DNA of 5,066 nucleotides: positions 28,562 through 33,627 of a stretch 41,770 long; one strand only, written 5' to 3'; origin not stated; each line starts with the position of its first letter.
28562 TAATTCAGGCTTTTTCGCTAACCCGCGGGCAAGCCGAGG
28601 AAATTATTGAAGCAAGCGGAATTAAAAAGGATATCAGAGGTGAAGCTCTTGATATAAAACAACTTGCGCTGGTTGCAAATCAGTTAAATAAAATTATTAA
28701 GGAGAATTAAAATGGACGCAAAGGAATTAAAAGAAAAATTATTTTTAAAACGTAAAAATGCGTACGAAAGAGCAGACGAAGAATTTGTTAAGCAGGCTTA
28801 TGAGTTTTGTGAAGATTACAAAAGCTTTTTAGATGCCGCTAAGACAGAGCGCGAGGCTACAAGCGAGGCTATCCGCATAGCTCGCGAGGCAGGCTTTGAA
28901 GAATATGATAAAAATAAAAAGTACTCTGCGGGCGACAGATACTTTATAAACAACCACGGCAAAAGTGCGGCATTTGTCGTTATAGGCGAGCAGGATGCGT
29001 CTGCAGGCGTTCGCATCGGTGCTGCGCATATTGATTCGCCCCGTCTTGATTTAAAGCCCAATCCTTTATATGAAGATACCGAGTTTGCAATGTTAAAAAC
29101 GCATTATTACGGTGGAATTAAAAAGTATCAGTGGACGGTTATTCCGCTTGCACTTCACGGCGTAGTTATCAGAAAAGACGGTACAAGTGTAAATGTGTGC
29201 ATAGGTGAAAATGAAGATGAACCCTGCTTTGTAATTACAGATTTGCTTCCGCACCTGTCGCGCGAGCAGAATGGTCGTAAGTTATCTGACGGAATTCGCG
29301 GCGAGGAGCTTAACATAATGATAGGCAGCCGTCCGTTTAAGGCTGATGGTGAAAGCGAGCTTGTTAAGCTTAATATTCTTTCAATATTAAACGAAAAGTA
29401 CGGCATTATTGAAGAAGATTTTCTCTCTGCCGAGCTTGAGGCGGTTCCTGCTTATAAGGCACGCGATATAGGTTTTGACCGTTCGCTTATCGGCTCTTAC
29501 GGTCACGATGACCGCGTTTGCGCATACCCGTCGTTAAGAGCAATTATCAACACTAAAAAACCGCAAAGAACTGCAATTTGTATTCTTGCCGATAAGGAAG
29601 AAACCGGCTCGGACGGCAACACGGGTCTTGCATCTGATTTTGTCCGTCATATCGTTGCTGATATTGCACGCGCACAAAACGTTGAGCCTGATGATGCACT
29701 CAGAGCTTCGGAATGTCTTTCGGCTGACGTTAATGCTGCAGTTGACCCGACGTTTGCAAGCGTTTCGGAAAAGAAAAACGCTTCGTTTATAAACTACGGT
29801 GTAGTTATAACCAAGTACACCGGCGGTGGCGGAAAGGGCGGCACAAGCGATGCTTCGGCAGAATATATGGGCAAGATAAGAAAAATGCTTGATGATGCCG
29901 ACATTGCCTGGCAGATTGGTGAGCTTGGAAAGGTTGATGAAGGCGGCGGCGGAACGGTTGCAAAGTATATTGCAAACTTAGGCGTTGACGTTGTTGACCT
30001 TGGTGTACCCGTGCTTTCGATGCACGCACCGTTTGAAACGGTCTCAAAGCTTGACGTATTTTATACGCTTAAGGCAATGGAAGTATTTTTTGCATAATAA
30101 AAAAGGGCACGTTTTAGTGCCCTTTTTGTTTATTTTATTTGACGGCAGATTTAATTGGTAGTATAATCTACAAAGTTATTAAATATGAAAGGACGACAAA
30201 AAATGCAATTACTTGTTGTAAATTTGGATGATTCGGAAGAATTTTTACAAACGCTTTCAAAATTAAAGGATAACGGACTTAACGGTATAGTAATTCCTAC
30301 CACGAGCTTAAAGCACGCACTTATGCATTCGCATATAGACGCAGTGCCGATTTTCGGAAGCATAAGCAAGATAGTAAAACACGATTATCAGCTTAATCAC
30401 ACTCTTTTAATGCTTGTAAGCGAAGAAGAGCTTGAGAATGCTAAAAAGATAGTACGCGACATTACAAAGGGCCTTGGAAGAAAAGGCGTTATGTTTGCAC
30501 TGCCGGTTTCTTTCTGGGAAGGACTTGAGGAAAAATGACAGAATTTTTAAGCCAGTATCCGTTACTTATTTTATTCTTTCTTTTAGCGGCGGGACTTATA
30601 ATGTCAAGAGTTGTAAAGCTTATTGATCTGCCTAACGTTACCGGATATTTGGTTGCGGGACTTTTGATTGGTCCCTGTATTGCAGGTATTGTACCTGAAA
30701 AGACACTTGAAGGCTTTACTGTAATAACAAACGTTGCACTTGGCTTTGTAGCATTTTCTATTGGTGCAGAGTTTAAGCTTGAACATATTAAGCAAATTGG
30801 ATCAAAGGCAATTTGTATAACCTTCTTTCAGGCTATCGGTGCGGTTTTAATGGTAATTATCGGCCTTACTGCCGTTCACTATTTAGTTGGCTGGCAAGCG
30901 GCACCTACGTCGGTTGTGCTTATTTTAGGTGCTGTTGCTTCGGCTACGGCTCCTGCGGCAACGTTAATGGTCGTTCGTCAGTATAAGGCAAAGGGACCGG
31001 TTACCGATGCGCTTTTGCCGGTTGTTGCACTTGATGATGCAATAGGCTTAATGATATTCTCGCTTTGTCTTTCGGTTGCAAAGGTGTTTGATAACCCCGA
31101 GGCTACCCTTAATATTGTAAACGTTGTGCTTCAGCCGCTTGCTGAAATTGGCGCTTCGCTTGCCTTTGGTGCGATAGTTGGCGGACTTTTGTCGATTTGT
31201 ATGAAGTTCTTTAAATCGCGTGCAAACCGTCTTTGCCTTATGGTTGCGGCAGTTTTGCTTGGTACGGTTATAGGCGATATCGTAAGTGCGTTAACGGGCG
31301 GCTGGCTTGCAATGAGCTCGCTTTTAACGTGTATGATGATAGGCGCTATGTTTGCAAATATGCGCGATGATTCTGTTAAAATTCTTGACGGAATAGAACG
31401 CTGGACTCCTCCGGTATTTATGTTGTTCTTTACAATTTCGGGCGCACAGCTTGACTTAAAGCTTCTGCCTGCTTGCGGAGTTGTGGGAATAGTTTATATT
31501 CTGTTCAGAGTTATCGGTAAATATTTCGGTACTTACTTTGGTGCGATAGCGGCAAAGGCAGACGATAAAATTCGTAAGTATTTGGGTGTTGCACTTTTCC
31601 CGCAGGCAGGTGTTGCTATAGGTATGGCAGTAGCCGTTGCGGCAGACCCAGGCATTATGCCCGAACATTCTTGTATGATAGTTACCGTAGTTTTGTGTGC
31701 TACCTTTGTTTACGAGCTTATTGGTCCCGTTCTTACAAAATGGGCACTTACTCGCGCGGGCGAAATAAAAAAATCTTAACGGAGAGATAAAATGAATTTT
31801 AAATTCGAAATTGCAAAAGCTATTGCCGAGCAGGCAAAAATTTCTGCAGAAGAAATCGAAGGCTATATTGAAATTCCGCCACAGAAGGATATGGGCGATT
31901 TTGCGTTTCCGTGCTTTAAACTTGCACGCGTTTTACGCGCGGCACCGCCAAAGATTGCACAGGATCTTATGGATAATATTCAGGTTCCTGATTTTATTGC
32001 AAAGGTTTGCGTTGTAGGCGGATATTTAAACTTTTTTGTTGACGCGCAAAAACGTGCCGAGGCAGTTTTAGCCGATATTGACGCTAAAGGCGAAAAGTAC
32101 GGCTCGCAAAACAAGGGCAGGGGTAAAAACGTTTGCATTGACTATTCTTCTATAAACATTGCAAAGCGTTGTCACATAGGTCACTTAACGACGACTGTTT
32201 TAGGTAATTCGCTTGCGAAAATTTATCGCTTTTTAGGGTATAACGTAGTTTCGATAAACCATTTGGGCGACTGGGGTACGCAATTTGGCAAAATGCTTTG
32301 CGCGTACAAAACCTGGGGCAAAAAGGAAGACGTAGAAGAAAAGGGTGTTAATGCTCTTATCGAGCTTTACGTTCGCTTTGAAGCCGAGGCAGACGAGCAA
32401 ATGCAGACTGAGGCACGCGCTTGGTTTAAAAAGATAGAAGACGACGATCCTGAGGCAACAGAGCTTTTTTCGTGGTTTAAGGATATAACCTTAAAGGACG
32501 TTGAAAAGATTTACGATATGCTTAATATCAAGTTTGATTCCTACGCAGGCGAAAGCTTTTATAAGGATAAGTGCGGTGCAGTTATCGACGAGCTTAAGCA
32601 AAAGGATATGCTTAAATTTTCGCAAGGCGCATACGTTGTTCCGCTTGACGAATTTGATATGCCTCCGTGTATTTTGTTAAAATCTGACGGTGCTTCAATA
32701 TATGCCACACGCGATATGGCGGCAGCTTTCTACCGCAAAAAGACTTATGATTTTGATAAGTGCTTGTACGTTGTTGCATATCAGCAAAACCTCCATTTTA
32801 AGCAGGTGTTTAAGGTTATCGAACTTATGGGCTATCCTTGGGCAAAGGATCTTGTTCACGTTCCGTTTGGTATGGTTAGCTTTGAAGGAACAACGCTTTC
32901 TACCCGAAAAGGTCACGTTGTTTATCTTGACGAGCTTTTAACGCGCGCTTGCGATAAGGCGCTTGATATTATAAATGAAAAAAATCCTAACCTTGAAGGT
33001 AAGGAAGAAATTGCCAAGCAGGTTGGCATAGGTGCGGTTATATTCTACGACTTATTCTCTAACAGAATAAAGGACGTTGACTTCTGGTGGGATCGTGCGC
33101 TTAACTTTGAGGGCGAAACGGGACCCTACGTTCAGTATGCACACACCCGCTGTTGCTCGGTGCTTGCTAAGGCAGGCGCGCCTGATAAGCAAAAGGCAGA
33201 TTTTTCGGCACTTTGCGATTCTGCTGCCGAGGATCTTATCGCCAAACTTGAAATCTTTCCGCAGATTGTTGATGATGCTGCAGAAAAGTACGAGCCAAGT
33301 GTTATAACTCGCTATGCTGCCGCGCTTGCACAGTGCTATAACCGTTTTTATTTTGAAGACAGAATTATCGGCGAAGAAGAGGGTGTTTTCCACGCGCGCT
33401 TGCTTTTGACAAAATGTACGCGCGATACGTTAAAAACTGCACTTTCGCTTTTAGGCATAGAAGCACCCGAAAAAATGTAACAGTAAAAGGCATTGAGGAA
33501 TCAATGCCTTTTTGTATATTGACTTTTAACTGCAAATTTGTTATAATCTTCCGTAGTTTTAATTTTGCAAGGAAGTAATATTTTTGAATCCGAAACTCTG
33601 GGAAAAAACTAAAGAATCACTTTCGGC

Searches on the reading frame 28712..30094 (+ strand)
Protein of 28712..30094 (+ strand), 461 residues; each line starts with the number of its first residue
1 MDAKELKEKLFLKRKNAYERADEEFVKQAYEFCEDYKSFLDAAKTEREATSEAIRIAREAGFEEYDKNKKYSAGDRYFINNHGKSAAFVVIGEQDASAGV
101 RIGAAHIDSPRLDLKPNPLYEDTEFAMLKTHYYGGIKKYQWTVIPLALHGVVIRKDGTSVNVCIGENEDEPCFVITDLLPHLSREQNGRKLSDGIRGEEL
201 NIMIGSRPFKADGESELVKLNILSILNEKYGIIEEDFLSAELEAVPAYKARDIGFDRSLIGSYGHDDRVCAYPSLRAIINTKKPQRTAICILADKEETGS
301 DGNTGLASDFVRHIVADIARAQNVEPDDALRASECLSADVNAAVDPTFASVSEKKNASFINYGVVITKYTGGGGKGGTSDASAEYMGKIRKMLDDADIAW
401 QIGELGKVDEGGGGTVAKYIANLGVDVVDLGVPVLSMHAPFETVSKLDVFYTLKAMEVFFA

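Call 26: search_protein_families(library=pfam, proteins=[window:28712-30094:+], max_evalue=0.00001)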
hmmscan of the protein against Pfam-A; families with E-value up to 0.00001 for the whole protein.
window:28712-30094:+ (461 aa): 1 family
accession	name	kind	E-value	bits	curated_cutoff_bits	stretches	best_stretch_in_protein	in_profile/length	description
PF02127.20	Peptidase_M18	-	9e-87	292.1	24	1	39-460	1-432/432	Aminopeptidase I zinc metalloprotease (M18)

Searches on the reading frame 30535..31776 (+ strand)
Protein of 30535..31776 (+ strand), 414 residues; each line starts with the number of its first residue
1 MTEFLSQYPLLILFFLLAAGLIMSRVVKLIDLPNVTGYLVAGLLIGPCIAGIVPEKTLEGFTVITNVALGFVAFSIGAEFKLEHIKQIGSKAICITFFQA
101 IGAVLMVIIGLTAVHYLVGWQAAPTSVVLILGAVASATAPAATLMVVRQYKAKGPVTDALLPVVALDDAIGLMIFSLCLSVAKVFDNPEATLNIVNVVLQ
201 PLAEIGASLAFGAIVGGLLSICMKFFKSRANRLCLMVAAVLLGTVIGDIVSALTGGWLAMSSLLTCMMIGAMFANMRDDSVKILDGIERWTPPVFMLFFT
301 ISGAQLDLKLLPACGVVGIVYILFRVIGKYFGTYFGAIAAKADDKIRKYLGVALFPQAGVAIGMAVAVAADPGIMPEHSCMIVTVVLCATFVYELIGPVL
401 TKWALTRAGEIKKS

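Call 26: search_protein_families(library=pfam, proteins=[window:30535-31776:+], max_evalue=0.00001)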
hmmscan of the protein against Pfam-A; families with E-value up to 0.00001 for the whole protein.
window:30535-31776:+ (414 aa): 1 family
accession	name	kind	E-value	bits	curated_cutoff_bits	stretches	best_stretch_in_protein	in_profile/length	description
PF00999.27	Na_H_Exchanger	-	2.8e-26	92.7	26.2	1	19-393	7-365/375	Sodium/hydrogen exchanger, transmembrane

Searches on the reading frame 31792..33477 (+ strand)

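Call 27: search_protein_families(library=pfam, proteins=[window:31792-33477:+], max_evalue=0.00001)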
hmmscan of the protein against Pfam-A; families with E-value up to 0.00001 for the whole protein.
window:31792-33477:+ (562 aa): 3 families
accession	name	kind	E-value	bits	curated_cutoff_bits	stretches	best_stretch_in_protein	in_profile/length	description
PF00750.26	tRNA-synt_1d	-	1.1e-89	301.3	23.3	1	98-433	7-349/349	tRNA synthetases class I (R), catalytic domain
PF05746.21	DALR_1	-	3.5e-32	111.4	22.3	1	447-562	1-117/117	DALR anticodon binding domain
PF03485.21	Arg_tRNA_synt_N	-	7.4e-19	68.6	21.5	1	6-83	6-85/85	Arginyl tRNA synthetase N terminal domain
